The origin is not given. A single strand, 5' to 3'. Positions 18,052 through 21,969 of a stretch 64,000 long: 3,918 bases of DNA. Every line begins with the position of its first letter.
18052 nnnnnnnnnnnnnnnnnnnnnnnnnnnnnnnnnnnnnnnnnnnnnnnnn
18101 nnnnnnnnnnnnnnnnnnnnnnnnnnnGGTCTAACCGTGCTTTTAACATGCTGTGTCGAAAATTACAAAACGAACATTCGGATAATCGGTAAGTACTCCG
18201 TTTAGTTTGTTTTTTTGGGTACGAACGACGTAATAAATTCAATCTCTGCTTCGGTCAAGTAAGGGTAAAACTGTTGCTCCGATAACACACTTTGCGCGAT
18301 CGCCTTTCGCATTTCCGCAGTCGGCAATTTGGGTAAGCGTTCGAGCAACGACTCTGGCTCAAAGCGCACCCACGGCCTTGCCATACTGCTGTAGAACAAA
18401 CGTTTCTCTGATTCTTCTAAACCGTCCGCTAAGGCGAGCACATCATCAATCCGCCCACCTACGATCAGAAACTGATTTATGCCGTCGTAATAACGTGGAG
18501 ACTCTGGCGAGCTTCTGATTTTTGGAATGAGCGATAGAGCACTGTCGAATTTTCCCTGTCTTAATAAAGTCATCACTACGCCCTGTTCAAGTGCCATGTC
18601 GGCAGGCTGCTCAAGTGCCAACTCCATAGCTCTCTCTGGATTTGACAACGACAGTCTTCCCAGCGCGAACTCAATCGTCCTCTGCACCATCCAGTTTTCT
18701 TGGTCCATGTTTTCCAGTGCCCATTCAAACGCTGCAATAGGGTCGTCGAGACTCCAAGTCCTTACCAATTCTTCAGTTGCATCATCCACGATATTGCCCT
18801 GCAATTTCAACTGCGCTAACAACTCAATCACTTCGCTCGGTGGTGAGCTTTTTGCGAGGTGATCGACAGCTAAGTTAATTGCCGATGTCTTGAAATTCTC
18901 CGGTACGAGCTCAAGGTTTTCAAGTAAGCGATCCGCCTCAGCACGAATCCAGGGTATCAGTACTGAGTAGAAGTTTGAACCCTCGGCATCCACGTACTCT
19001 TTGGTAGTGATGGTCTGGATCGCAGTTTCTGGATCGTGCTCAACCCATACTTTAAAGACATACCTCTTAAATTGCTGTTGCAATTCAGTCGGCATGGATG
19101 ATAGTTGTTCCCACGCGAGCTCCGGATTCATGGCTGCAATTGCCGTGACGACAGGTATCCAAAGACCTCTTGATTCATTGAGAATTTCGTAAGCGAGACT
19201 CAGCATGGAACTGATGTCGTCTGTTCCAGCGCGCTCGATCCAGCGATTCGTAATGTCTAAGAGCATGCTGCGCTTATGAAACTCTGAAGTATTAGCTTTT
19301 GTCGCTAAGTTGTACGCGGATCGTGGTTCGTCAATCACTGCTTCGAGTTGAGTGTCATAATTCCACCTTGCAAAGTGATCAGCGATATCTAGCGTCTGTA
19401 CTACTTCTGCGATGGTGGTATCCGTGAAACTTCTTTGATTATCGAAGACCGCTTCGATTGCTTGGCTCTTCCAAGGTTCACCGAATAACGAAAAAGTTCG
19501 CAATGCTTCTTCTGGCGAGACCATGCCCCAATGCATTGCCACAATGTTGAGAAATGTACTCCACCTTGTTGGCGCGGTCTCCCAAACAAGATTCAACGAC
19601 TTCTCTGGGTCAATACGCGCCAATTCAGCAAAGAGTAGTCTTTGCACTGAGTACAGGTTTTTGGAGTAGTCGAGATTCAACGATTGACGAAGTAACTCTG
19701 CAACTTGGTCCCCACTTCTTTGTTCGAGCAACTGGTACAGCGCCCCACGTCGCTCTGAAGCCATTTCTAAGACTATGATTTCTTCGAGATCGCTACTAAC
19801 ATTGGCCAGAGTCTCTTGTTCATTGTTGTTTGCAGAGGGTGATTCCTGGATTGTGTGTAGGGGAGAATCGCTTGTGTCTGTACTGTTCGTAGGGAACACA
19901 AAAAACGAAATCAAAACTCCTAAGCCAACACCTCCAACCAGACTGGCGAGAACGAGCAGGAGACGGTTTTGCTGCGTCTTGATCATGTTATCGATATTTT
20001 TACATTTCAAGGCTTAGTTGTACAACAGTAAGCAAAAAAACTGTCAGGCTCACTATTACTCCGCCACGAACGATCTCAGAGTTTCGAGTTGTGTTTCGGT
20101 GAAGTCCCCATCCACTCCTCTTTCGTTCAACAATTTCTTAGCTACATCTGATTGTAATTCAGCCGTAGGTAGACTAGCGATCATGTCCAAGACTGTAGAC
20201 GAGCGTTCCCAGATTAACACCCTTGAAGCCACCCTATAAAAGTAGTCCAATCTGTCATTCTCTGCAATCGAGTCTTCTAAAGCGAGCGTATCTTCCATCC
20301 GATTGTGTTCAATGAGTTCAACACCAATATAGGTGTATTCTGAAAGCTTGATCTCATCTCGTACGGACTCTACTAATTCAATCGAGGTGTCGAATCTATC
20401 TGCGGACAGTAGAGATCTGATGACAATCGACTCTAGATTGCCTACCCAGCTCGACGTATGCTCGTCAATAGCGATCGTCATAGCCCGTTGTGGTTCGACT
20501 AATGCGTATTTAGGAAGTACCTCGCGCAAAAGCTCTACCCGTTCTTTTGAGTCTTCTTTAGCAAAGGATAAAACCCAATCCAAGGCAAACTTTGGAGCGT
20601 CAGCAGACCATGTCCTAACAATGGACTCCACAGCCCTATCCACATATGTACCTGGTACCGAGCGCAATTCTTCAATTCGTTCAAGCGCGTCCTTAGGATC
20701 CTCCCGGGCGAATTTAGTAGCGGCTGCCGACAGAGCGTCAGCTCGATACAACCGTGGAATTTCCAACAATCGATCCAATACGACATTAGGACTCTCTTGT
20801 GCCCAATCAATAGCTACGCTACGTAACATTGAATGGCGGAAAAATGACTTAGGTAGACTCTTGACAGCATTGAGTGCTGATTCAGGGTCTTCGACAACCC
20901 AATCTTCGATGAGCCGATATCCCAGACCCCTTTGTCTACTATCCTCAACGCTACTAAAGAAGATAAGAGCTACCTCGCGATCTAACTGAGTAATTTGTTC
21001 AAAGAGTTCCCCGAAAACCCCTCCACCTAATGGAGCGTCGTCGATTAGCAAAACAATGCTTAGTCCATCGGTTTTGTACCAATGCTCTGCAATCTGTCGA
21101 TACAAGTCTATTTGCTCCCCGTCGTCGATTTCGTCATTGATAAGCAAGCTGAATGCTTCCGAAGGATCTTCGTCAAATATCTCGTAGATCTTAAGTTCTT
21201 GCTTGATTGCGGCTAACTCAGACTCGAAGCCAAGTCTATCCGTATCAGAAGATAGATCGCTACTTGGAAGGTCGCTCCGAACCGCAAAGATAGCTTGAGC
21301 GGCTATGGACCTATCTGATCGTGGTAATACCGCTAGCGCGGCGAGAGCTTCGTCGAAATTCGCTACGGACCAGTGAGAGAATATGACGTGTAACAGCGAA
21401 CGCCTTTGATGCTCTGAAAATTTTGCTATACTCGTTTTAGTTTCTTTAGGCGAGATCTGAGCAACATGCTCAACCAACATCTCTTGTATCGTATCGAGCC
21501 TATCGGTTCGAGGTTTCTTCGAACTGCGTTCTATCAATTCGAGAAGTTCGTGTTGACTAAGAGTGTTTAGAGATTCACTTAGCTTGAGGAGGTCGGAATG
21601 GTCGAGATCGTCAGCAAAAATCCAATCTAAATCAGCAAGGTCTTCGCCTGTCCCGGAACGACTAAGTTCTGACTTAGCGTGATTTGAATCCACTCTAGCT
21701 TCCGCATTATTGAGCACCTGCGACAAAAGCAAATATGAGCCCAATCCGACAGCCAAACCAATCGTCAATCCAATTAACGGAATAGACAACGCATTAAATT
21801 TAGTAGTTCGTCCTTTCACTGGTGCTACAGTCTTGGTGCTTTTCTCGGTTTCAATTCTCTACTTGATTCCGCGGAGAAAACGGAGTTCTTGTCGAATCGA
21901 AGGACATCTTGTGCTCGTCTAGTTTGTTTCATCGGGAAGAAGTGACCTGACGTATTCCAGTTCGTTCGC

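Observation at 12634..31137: Five tandem heterotypic gene pairs encoding an unrecognised family of membrane-anchored helical-repeat proteins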

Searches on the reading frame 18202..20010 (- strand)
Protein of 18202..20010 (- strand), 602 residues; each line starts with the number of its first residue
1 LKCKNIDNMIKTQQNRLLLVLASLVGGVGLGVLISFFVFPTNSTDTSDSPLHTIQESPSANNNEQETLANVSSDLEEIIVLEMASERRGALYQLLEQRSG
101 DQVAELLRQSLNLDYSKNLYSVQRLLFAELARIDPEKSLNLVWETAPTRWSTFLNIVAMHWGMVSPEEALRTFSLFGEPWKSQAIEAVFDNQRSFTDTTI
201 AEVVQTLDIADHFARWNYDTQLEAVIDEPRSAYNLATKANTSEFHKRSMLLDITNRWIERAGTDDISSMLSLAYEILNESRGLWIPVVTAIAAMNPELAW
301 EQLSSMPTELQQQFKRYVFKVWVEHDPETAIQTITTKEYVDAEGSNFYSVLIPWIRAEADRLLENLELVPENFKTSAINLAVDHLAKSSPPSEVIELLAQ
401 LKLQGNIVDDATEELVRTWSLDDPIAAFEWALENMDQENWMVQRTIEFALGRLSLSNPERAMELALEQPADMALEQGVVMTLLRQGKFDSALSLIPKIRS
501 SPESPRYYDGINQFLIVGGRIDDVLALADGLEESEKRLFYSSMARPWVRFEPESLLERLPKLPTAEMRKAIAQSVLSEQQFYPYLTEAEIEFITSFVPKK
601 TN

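Call 3: search_protein_families(library=pfam, proteins=[window:18202-20010:-], max_evalue=1)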
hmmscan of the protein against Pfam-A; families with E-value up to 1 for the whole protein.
window:18202-20010:- (602 aa): 0 families

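Call 4: search_protein_families(library=ncbifam, proteins=[window:18202-20010:-], max_evalue=1)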
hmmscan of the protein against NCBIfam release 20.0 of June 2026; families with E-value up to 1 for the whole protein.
window:18202-20010:- (602 aa): 3 families
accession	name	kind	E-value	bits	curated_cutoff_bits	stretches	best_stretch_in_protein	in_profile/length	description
NF006741.0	PRK09269.1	equivalog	0.052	13.2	158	1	190-238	28-75/194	chorismate mutase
NF005268.0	PRK06770.1-4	subfamily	0.089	12.6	277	1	234-260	104-130/188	hypothetical protein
NF052415.1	T3SS_chap_SctY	equivalog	0.18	12.3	70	0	467-500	35-68/106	type III secretion apparatus assembly chaperone SctY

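Call 64: search_protein_families(library=padloc, proteins=[window:18202-20010:-], max_evalue=0.01)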
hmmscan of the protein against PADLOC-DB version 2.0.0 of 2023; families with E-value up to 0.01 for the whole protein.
window:18202-20010:- (602 aa): 0 families

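Call 65: search_protein_families(library=phrogs, proteins=[window:18202-20010:-], max_evalue=0.01)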
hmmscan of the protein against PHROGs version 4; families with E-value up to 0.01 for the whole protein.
window:18202-20010:- (602 aa): 0 families

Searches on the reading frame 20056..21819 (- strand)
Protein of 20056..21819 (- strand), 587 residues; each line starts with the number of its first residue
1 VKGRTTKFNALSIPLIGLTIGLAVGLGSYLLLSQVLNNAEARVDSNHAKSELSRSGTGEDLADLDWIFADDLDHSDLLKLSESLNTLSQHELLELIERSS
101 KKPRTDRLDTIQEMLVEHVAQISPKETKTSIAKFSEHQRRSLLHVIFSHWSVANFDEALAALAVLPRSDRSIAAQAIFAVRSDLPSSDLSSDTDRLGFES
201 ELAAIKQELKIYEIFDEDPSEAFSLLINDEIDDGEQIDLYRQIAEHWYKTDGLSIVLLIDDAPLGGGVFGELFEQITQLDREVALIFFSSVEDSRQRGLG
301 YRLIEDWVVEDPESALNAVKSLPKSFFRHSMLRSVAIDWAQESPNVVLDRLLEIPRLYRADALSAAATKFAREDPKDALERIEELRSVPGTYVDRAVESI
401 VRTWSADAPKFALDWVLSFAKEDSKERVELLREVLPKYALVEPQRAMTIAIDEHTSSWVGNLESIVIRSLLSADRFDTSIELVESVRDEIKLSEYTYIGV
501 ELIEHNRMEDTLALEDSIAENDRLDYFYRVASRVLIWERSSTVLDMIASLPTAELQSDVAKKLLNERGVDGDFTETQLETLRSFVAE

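Call 3: search_protein_families(library=pfam, proteins=[window:20056-21819:-], max_evalue=1)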
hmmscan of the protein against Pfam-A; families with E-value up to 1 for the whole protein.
window:20056-21819:- (587 aa): 1 family
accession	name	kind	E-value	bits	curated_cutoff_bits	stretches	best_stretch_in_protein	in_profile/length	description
PF03726.19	PNPase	-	0.1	13.5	24.6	1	80-126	2-49/81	Polyribonucleotide nucleotidyltransferase, RNA binding domain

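Call 4: search_protein_families(library=ncbifam, proteins=[window:20056-21819:-], max_evalue=1)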
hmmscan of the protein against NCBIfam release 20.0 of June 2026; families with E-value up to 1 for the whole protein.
window:20056-21819:- (587 aa): 0 families
